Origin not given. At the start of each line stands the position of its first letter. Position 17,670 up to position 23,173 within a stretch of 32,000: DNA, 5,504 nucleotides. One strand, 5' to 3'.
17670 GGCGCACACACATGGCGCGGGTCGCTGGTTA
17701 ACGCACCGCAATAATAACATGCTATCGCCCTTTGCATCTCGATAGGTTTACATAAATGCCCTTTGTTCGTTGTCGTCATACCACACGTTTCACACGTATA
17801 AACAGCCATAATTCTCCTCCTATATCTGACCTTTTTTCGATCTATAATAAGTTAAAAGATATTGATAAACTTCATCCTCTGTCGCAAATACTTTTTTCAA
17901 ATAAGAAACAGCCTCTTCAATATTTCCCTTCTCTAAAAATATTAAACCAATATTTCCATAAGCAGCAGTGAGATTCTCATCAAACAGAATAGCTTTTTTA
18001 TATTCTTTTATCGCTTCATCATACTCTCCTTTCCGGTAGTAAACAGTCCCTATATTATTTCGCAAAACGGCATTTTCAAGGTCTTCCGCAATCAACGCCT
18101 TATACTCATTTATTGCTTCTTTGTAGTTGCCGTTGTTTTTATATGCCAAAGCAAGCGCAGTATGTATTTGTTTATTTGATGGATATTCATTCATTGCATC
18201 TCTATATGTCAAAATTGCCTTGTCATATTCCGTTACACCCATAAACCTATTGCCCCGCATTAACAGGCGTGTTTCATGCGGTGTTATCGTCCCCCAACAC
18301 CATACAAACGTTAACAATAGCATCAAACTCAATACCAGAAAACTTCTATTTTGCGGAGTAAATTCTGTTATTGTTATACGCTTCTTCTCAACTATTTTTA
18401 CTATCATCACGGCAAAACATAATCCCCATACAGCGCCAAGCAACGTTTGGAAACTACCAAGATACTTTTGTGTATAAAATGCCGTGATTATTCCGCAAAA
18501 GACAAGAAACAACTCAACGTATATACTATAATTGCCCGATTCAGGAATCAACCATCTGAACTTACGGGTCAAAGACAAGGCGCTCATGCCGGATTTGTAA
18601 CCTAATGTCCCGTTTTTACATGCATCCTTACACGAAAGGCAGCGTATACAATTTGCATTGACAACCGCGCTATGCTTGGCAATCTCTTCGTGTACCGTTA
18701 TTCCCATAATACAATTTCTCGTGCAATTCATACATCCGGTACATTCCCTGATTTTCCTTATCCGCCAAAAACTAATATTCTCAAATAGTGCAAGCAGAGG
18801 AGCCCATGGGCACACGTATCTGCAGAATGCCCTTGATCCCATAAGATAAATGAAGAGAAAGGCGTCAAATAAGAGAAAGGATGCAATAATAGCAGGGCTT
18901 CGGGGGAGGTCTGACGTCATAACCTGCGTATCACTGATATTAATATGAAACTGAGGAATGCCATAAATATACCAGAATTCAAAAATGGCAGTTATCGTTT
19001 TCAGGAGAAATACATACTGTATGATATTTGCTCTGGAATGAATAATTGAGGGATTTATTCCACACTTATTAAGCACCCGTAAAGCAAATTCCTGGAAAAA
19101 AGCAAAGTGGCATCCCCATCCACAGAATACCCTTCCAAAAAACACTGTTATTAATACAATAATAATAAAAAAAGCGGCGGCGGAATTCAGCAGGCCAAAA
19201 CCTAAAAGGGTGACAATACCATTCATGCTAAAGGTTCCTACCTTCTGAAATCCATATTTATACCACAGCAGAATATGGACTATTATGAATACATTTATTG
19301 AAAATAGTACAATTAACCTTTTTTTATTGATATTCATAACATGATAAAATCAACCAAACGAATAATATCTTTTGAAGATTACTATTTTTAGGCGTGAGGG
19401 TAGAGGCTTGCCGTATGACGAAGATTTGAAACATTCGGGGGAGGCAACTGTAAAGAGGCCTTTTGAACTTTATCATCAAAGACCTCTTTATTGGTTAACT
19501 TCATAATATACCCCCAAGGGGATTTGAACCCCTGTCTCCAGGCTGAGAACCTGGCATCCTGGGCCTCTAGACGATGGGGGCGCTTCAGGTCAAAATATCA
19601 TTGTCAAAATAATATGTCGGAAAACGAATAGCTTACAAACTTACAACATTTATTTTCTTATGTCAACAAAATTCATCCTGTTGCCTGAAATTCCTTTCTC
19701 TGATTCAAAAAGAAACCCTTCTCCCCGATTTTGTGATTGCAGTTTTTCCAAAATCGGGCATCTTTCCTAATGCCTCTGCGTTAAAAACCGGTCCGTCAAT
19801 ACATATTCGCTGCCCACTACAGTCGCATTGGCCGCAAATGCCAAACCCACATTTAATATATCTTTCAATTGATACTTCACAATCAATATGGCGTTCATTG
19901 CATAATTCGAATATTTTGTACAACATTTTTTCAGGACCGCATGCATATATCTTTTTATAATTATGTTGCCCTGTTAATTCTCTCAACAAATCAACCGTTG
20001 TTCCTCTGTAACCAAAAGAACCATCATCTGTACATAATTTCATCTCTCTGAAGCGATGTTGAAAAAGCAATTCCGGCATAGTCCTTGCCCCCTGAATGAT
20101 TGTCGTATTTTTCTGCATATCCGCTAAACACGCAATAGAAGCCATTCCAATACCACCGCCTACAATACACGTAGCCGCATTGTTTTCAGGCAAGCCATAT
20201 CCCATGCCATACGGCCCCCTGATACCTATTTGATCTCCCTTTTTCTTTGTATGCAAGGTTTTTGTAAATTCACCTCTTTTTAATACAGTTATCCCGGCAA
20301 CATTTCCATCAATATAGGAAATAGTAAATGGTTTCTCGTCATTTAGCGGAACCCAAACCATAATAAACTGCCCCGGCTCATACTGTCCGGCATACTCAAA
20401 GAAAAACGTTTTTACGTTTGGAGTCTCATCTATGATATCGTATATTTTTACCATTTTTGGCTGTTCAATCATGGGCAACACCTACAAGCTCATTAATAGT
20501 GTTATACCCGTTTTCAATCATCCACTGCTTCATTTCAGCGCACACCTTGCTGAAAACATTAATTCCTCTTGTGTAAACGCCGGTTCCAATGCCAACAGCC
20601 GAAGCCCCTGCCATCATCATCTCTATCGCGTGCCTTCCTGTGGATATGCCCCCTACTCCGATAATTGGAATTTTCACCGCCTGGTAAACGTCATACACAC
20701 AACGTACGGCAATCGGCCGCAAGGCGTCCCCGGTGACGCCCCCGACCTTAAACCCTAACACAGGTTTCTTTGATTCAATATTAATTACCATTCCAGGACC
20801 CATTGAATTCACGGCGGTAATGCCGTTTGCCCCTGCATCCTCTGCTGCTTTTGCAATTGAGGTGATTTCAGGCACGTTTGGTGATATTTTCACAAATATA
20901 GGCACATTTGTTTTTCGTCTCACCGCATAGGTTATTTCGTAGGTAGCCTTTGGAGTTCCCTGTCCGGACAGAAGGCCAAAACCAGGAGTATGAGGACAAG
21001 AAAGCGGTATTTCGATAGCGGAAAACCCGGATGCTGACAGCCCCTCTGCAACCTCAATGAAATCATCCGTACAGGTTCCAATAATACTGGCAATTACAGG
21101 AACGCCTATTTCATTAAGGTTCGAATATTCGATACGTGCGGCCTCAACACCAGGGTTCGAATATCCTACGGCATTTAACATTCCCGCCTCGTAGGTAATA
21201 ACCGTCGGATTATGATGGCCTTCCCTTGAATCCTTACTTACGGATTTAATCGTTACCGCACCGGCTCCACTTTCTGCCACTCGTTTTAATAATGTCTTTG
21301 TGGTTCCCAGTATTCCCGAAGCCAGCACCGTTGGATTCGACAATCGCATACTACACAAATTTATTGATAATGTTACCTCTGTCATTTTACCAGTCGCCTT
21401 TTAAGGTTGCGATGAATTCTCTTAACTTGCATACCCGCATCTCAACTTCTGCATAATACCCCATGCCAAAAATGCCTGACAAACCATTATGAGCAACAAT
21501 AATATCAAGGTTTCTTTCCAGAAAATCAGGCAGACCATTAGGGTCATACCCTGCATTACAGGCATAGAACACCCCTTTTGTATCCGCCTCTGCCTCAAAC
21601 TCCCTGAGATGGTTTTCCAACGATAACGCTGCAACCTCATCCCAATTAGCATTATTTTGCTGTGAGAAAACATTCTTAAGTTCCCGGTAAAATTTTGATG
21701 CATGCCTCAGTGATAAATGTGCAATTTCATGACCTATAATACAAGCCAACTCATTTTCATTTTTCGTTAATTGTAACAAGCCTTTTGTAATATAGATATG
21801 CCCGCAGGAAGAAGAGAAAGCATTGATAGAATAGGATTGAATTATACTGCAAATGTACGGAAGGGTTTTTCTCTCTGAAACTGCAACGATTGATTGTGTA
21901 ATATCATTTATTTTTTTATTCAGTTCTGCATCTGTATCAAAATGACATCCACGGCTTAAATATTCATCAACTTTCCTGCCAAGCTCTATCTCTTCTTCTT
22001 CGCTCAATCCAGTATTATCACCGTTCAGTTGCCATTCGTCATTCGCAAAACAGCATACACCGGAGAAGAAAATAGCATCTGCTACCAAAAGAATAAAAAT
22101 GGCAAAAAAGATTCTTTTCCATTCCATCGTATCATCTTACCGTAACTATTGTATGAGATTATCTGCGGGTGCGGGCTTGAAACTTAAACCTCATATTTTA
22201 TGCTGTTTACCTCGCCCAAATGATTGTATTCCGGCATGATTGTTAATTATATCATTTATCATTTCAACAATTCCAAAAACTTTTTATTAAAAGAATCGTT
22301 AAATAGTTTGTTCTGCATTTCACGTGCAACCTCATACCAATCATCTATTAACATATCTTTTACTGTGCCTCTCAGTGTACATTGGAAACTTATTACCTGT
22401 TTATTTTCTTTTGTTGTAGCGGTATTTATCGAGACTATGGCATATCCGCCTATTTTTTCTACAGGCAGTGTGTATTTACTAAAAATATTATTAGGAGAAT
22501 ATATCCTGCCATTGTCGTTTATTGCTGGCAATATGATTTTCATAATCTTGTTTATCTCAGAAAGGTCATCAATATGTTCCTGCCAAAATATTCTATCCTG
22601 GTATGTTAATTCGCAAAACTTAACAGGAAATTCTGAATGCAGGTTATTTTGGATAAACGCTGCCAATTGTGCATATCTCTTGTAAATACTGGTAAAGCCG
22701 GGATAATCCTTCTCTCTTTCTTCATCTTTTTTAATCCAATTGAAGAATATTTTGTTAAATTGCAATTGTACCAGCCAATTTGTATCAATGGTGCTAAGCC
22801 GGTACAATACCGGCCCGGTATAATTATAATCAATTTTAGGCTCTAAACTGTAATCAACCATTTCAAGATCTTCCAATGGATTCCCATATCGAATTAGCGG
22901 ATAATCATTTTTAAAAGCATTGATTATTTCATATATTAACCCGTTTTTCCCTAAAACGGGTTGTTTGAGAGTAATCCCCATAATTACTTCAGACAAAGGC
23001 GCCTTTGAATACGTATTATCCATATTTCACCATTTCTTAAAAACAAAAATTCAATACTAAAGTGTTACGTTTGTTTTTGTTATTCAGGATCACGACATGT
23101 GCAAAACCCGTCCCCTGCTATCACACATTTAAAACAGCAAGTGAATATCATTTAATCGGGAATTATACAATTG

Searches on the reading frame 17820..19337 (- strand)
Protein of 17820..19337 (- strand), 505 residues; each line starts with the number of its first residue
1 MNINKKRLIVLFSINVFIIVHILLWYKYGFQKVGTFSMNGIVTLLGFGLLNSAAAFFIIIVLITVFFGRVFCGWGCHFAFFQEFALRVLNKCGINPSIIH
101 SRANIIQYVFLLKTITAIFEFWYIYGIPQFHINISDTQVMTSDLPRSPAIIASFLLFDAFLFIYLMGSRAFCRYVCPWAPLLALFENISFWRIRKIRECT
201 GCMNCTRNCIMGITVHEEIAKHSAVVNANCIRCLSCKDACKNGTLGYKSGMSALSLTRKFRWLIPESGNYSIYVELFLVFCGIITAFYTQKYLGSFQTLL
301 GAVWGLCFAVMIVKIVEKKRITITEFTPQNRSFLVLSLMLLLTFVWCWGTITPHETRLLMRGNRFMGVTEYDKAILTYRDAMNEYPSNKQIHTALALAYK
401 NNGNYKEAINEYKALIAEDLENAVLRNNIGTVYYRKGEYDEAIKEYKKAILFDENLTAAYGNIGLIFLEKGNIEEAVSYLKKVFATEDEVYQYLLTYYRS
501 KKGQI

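Call 8: search_protein_families(library=ncbifam, proteins=[window:17820-19337:-], max_evalue=0.00001)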
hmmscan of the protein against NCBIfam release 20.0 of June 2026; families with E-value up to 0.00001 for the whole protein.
window:17820-19337:- (505 aa): 12 families
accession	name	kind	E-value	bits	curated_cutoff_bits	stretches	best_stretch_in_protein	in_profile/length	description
TIGR02163.1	napH_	subfamily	1e-18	67.8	213.05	1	57-248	67-254/255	NapH/MauN family ferredoxin-type protein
NF007013.0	PRK09477.1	equivalog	8e-16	58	234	1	57-249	90-278/286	quinol dehydrogenase ferredoxin subunit NapH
NF040959.1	MamA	equivalog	3.2e-14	52.8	200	1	369-485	85-201/204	magnetosome protein MamA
TIGR02521.1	type_IV_pilW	equivalog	6.8e-14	52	154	1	364-488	40-166/234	type IV pilus biogenesis/stability protein PilW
NF033762.1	social_mot_Tgl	equivalog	2e-13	50.2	225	1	369-482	80-195/252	social motility TPR repeat lipoprotein Tgl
TIGR02917.1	PEP_TPR_lipo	equivalog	4.9e-13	47.9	312.2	1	369-483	581-695/899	XrtA/PEP-CTERM system TPR-repeat protein PrsT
NF002725.1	PRK02603.1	equivalog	9.5e-10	38.7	143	1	397-475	43-124/173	photosystem I assembly protein Ycf3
NF033920.0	C39_PA2778_fam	equivalog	1.2e-07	31.4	150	1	363-450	164-251/255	PA2778 family cysteine peptidase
NF053607.1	CHU_0125_OmpA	equivalog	2.1e-07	29.8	620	1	349-454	21-118/639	CHU_0125 family OmpA-like outer membrane integrity protein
NF033758.1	gliding_GltE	equivalog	2.2e-07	30.2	225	1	370-486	237-354/411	adventurous gliding motility TPR repeat lipoprotein GltE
TIGR02552.1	LcrH_SycD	equivalog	4.1e-07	29.8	104.8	1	390-493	17-122/136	SycD/LcrH family type III secretion system chaperone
TIGR02795.1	tol_pal_ybgF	equivalog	6.8e-06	26.7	90.1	0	362-419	9-69/119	tol-pal system protein YbgF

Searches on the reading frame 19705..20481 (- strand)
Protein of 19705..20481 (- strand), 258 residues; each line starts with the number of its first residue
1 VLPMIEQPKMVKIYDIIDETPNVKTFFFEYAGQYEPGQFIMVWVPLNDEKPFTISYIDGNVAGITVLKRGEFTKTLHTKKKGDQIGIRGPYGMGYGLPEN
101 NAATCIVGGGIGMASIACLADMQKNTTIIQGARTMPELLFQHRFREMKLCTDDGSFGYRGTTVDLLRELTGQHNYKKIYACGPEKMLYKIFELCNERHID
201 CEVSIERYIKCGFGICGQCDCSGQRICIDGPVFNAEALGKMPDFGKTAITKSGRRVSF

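Call 8: search_protein_families(library=ncbifam, proteins=[window:19705-20481:-], max_evalue=0.00001)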
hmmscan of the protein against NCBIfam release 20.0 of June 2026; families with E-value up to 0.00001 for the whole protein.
window:19705-20481:- (258 aa): 14 families
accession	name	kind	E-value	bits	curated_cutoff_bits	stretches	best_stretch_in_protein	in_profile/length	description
NF000796.0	PRK00054.1-1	equivalog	7.6e-82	274.4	224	1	7-257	2-253/254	dihydroorotate dehydrogenase electron transfer subunit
NF000798.0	PRK00054.1-3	equivalog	2.2e-32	112.6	219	1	11-236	8-240/244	dihydroorotate dehydrogenase electron transfer subunit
NF004862.0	PRK06222.1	subfamily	4.3e-29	101.9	220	1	31-237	25-247/281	sulfide/dihydroorotate dehydrogenase-like FAD/NAD-binding protein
NF000799.0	PRK00054.1-4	equivalog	6.7e-26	90.9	314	1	35-236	34-254/258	dihydroorotate dehydrogenase electron transfer subunit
TIGR02911.1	sulfite_red_B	equivalog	8.2e-26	90.7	288.6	1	8-235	5-253/261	anaerobic sulfite reductase subunit AsrB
NF009414.0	PRK12778.1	equivalog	2e-25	89.2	1103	1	31-237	25-247/752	bifunctional dihydroorotate dehydrogenase B NAD binding subunit/NADPH-dependent glutamate synthase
NF006220.0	PRK08345.1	subfamily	1.1e-21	77.4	395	2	12-144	14-163/294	cytochrome-c3 hydrogenase subunit gamma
NF000797.0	PRK00054.1-2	equivalog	3e-19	69.3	270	1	32-235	40-262/267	dihydroorotate dehydrogenase electron transfer subunit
NF040830.1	sulfhyd_ShyC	equivalog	1.9e-17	63.4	600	1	32-118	37-125/288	NAD(P)-dependent hydrogenase/sulfhydrogenase 2 subunit gamma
NF040835.1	sulfhyd_HydG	equivalog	3.3e-17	62.7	650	1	6-234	18-280/292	NADPH-dependent hydrogenase/sulfhydrogenase 1 subunit gamma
NF009413.0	PRK12775.1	equivalog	5.4e-17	60.9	1895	1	31-236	25-246/1006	putative trifunctional 2-polyprenylphenol hydroxylase/glutamate synthase subunit beta/ferritin domain-containing protein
NF004470.0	PRK05802.1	equivalog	2.4e-14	53.1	313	1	35-222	97-304/330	sulfide/dihydroorotate dehydrogenase-like FAD/NAD-binding protein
NF045803.1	MethMoxFADbindMmoC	equivalog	6.1e-12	45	500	1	33-207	139-339/343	aromatic/alkene monooxygenase hydroxylase FAD-binding subunit MmoC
NF058606.1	GlBtMonoRdsGbcB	equivalog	1.3e-06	27.6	500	0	10-196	15-234/362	glycine betaine monooxygenase reductase subunit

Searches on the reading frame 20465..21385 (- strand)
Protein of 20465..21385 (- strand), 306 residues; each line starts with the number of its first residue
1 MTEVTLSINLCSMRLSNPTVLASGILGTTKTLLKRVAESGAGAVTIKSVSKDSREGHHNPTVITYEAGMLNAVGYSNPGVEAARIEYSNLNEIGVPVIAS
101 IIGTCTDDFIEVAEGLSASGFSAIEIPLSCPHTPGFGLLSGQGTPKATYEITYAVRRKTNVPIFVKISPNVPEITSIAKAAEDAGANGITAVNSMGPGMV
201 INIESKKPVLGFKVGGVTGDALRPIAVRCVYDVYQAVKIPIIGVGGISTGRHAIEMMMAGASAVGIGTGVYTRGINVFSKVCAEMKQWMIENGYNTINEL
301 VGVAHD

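Call 8: search_protein_families(library=ncbifam, proteins=[window:20465-21385:-], max_evalue=0.00001)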
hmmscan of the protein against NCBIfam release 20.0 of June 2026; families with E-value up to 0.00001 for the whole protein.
window:20465-21385:- (306 aa): 18 families
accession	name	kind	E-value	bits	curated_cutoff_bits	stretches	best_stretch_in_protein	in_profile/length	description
TIGR01037.2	pyrD_sub1_fam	subfamily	6.3e-100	334.1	270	1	6-305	1-300/300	dihydroorotate dehydrogenase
NF005574.0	PRK07259.1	equivalog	6.4e-98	327.4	269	1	4-305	3-303/304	dihydroorotate dehydrogenase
NF041011.1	dihydoor_dh_Arch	equivalog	1.8e-76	257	330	1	9-305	2-288/289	dihydroorotate dehydrogenase PyrD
NF002702.0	PRK02506.1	equivalog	1.6e-44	152.3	301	1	5-302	3-307/313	dihydroorotate oxidase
NF006183.0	PRK08318.1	equivalog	1.6e-42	145.7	335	1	5-304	3-319/422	NAD-dependent dihydropyrimidine dehydrogenase subunit PreA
NF005741.0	PRK07565.1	subfamily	1.6e-32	112.9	303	1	6-302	4-304/335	dihydroorotate dehydrogenase-like protein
NF003645.0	PRK05286.1-2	equivalog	2.6e-28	98.9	366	1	4-305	44-355/359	quinone-dependent dihydroorotate dehydrogenase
NF003652.0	PRK05286.2-5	equivalog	3.4e-28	98.8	267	1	5-297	50-352/353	quinone-dependent dihydroorotate dehydrogenase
NF003650.0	PRK05286.2-3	equivalog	5.9e-27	94.6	477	1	4-303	71-387/393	quinone-dependent dihydroorotate dehydrogenase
TIGR01036.1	pyrD_sub2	equivalog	3e-26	92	200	1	6-305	46-355/356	dihydroorotate dehydrogenase (quinone)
NF003651.0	PRK05286.2-4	equivalog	5.1e-23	81.3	448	1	3-305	59-376/377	quinone-dependent dihydroorotate dehydrogenase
NF003648.0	PRK05286.2-1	equivalog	1.9e-22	79.7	433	1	5-304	50-355/360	quinone-dependent dihydroorotate dehydrogenase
NF003649.0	PRK05286.2-2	equivalog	4.8e-20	71.8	505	1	3-303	47-348/351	quinone-dependent dihydroorotate dehydrogenase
NF003646.0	PRK05286.1-4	equivalog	6.1e-19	68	457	1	7-286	46-337/341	quinone-dependent dihydroorotate dehydrogenase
NF003644.0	PRK05286.1-1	equivalog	5.9e-15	55.2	418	1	8-282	47-333/336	quinone-dependent dihydroorotate dehydrogenase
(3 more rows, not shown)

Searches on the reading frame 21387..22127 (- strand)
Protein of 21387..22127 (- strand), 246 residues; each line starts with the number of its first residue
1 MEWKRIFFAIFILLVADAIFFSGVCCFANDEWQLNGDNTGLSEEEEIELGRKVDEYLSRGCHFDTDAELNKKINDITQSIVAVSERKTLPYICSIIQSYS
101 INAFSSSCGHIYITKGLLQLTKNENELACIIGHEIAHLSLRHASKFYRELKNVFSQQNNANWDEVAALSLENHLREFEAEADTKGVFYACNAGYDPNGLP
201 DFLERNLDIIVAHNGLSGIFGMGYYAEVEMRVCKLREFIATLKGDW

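Call 8: search_protein_families(library=ncbifam, proteins=[window:21387-22127:-], max_evalue=0.00001)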
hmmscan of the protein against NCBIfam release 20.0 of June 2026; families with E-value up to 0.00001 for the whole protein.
window:21387-22127:- (246 aa): 2 families
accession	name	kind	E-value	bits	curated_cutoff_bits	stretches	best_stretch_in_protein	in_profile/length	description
NF052400.1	M48_BAM_BepA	equivalog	2e-22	79.6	570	1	41-148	41-148/483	beta-barrel assembly-enhancing protease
NF052399.1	M48_lipo_LoiP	exception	1.5e-06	27.9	365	1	67-146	65-141/247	metalloprotease LoiP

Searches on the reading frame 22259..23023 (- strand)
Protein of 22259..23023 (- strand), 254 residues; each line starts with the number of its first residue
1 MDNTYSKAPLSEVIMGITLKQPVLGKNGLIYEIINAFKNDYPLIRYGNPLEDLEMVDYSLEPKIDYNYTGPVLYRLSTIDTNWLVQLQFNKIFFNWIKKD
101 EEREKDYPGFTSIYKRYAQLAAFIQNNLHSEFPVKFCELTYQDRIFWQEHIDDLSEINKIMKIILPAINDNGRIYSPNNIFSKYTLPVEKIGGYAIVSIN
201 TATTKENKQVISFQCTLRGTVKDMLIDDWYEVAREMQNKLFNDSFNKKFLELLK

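Call 8: search_protein_families(library=ncbifam, proteins=[window:22259-23023:-], max_evalue=0.00001)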
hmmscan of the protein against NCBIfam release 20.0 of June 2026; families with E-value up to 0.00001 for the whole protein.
window:22259-23023:- (254 aa): 1 family
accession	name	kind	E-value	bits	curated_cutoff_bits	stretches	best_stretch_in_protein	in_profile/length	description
TIGR04255.1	sporadTIGR04255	subfamily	1.8e-31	109.9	30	1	5-254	2-252/252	TIGR04255 family protein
